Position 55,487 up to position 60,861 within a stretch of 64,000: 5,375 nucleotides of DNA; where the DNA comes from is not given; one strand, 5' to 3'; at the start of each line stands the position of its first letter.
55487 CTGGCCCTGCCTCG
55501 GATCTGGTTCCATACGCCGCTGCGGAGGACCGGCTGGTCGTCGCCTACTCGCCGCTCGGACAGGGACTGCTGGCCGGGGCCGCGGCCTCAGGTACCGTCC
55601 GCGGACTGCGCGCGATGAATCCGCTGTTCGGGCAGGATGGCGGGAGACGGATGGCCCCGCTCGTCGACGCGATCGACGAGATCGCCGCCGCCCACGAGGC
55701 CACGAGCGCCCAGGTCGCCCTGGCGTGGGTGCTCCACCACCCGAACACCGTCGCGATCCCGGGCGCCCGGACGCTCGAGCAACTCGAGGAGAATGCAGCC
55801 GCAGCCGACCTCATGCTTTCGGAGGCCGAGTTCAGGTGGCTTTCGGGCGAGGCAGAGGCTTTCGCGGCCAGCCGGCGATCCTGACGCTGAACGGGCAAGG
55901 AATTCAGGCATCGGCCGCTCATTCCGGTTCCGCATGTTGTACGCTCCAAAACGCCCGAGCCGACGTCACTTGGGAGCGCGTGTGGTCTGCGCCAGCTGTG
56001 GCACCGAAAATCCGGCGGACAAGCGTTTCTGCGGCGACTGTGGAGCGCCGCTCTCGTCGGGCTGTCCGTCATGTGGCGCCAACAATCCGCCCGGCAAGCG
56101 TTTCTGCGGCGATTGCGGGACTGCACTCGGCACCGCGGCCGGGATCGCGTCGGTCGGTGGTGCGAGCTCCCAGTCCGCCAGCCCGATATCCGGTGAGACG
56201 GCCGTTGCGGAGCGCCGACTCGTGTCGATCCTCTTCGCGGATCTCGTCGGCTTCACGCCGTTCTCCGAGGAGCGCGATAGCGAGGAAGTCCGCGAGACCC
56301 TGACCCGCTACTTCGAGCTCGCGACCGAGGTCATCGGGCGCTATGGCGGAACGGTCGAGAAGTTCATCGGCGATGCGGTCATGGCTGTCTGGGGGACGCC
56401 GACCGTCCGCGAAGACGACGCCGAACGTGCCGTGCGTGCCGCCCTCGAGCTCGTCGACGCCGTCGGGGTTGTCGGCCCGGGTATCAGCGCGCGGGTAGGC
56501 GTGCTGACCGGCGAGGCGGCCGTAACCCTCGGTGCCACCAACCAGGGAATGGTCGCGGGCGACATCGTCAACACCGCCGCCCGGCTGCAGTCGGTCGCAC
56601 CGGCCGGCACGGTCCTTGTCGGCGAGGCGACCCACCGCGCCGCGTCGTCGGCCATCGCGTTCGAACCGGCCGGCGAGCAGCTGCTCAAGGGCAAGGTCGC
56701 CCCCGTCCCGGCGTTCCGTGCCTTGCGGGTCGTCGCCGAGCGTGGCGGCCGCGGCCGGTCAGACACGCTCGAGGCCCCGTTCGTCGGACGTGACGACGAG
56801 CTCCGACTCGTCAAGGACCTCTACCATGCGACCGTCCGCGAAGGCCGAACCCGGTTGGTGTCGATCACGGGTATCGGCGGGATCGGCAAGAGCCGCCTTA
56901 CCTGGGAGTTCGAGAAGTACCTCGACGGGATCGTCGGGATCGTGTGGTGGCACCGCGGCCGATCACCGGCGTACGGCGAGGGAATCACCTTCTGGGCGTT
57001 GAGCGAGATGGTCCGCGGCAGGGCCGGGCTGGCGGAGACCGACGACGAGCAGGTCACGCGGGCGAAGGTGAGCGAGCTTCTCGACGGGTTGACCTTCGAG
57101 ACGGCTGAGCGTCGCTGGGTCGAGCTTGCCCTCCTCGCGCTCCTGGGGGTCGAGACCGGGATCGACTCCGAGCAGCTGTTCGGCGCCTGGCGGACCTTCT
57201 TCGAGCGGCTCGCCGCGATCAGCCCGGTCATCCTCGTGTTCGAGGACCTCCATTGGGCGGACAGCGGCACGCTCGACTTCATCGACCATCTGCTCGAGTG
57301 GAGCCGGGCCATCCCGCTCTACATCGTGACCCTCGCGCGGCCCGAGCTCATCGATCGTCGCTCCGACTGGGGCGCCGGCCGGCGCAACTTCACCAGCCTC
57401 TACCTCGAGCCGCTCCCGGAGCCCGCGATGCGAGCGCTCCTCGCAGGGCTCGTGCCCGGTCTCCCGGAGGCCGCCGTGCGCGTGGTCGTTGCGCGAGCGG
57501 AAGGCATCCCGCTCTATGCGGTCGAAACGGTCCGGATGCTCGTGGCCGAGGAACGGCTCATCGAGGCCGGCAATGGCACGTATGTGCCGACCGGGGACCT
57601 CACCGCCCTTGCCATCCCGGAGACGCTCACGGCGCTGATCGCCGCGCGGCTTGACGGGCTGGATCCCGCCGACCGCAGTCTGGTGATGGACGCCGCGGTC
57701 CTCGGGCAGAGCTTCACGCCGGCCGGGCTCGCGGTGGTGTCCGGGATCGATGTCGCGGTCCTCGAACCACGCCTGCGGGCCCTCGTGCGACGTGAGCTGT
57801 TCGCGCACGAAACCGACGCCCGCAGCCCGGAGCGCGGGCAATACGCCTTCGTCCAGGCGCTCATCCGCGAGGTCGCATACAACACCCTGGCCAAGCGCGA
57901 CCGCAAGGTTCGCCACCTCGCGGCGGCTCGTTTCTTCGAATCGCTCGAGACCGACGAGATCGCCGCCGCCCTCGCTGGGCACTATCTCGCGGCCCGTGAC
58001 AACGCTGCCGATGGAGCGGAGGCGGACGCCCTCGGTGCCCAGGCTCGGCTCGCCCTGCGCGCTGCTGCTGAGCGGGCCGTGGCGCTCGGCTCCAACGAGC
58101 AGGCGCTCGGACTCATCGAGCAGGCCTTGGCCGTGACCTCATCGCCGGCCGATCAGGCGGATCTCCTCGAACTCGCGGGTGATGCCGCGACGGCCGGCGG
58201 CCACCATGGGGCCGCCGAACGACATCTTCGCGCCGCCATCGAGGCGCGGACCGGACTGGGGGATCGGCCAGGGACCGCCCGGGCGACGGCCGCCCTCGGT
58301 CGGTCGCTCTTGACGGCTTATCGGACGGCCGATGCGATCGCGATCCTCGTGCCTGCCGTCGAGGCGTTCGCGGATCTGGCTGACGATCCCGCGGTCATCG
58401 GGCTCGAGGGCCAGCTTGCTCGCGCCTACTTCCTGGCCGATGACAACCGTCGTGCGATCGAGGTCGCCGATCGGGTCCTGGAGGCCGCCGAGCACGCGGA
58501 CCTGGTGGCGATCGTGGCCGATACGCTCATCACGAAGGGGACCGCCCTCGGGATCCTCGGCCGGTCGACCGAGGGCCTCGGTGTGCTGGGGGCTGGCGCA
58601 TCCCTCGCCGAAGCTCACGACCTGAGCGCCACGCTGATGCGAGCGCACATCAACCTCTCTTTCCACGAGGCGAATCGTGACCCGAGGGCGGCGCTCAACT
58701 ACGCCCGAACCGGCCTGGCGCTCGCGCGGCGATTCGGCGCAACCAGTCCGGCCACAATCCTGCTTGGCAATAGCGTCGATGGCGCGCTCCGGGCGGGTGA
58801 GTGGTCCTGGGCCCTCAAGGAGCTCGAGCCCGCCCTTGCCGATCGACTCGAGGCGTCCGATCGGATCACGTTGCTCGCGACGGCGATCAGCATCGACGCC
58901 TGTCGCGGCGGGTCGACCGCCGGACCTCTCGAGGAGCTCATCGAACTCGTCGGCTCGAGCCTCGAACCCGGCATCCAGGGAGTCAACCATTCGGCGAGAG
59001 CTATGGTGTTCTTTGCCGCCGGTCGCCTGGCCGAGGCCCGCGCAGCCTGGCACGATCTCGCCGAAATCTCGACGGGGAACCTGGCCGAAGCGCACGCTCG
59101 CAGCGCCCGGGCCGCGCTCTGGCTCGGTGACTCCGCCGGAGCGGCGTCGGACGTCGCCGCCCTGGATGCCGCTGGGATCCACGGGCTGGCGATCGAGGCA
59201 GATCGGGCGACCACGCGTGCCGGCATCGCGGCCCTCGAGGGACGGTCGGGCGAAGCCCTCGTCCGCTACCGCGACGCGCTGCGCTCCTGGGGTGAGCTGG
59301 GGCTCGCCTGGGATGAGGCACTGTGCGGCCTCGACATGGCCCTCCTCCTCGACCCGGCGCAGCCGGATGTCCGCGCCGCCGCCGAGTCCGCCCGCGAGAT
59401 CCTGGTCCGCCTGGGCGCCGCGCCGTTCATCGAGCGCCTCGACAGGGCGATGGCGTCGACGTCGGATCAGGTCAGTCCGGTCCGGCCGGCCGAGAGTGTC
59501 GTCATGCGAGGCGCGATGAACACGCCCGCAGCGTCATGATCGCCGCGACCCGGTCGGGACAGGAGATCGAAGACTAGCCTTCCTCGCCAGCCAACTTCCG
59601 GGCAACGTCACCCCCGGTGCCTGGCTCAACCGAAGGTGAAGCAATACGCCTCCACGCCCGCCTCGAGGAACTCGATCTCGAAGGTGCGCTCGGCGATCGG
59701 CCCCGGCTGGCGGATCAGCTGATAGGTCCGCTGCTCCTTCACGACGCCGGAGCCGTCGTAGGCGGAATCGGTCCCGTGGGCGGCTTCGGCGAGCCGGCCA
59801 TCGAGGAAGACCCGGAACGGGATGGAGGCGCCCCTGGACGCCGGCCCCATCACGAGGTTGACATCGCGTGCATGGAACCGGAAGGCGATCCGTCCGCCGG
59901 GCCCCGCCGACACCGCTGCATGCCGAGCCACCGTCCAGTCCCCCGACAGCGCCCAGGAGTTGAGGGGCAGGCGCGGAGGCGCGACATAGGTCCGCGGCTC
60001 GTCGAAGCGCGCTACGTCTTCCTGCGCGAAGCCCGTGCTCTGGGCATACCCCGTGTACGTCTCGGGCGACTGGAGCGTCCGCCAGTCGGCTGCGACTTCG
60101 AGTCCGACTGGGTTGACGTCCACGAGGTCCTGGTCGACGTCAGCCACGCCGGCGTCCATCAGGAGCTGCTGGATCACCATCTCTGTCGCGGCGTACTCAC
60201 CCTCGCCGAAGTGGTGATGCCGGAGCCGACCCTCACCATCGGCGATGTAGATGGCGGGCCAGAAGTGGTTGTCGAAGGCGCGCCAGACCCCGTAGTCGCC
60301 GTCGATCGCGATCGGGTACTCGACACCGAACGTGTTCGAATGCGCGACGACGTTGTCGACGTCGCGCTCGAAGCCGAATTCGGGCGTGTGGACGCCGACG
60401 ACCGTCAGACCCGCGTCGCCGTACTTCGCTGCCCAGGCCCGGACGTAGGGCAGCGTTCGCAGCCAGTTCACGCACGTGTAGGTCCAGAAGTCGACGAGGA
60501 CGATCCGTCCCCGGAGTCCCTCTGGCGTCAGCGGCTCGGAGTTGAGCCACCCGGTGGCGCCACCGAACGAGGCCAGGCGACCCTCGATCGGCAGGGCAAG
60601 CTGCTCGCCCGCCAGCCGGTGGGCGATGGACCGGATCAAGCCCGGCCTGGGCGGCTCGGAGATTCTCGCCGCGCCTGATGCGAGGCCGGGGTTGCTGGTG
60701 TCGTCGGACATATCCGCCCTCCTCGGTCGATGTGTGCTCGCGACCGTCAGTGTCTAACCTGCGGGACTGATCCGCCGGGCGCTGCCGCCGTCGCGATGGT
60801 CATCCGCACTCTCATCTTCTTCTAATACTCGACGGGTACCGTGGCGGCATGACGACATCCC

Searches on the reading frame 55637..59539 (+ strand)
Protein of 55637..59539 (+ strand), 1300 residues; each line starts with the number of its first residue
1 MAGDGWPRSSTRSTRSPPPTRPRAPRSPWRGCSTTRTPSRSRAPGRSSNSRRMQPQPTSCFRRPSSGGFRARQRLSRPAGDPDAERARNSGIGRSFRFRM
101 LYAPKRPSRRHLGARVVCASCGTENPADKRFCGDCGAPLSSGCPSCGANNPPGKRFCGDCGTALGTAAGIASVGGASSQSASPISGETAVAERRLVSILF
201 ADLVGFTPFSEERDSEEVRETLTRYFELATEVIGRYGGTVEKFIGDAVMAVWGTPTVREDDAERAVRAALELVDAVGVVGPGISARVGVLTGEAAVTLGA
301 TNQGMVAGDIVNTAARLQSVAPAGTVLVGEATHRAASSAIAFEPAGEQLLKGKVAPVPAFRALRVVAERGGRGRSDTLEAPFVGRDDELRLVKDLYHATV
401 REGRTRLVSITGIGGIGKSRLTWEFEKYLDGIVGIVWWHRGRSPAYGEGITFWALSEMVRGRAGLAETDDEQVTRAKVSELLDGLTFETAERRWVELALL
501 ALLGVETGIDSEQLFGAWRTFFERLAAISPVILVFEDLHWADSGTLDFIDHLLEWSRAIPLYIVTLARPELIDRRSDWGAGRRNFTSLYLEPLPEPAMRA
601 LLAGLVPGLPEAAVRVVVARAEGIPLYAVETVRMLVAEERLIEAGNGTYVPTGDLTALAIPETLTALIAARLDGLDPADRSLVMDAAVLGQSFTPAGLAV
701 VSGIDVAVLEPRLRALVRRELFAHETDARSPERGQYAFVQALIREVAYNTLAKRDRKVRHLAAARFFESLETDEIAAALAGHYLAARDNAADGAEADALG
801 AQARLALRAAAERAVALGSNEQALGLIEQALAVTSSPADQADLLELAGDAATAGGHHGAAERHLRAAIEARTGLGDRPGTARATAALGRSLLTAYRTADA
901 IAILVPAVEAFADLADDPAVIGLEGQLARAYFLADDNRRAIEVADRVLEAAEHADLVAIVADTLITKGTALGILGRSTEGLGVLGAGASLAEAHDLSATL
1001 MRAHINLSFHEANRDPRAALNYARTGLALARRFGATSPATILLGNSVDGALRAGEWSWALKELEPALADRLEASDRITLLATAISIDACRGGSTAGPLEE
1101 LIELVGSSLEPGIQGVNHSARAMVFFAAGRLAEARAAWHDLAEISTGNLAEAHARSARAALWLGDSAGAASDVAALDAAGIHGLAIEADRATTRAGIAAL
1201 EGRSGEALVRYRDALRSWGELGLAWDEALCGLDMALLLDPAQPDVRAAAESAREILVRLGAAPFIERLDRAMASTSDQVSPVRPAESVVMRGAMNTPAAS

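Call 32: search_protein_families(library=pfam, proteins=[window:55637-59539:+], max_evalue=0.001)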
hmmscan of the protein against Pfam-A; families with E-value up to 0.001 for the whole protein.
window:55637-59539:+ (1300 aa): 6 families
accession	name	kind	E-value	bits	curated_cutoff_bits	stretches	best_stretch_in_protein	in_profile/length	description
PF13191.12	AAA_16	-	7e-21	75.9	32.6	1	381-554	1-157/167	AAA ATPase domain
PF00211.25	Guanylate_cyc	-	1.6e-19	70.7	21.9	1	195-353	8-173/183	Adenylate and Guanylate cyclase catalytic domain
PF12773.13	DZR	-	8.1e-11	42.4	27.3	1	118-161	1-45/45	Double zinc ribbon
PF24463.1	DUF7577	-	1.1e-10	41.3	28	2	115-139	2-26/27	Domain of unknown function (DUF7577)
PF13240.11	Zn_Ribbon_1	-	1.6e-10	40.9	25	2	118-139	2-23/23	zinc-ribbon domain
PF13248.11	Zn_ribbon_3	-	0.0004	20.2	27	0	116-139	3-26/26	zinc-ribbon domain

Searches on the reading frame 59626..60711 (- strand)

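Call 32: search_protein_families(library=pfam, proteins=[window:59626-60711:-], max_evalue=0.001)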
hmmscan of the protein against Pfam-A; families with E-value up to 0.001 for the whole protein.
window:59626-60711:- (361 aa): 3 families
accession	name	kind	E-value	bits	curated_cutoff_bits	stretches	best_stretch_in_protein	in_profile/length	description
PF17991.7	Thioredoxin_10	-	3.4e-43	148.1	27.1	1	215-361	1-142/142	Thioredoxin like C-terminal domain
PF08534.16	Redoxin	-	0.00032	20.9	26.6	1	62-169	22-134/148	Redoxin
PF00578.27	AhpC-TSA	-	0.00057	20.3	26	1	65-165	22-123/124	AhpC/TSA family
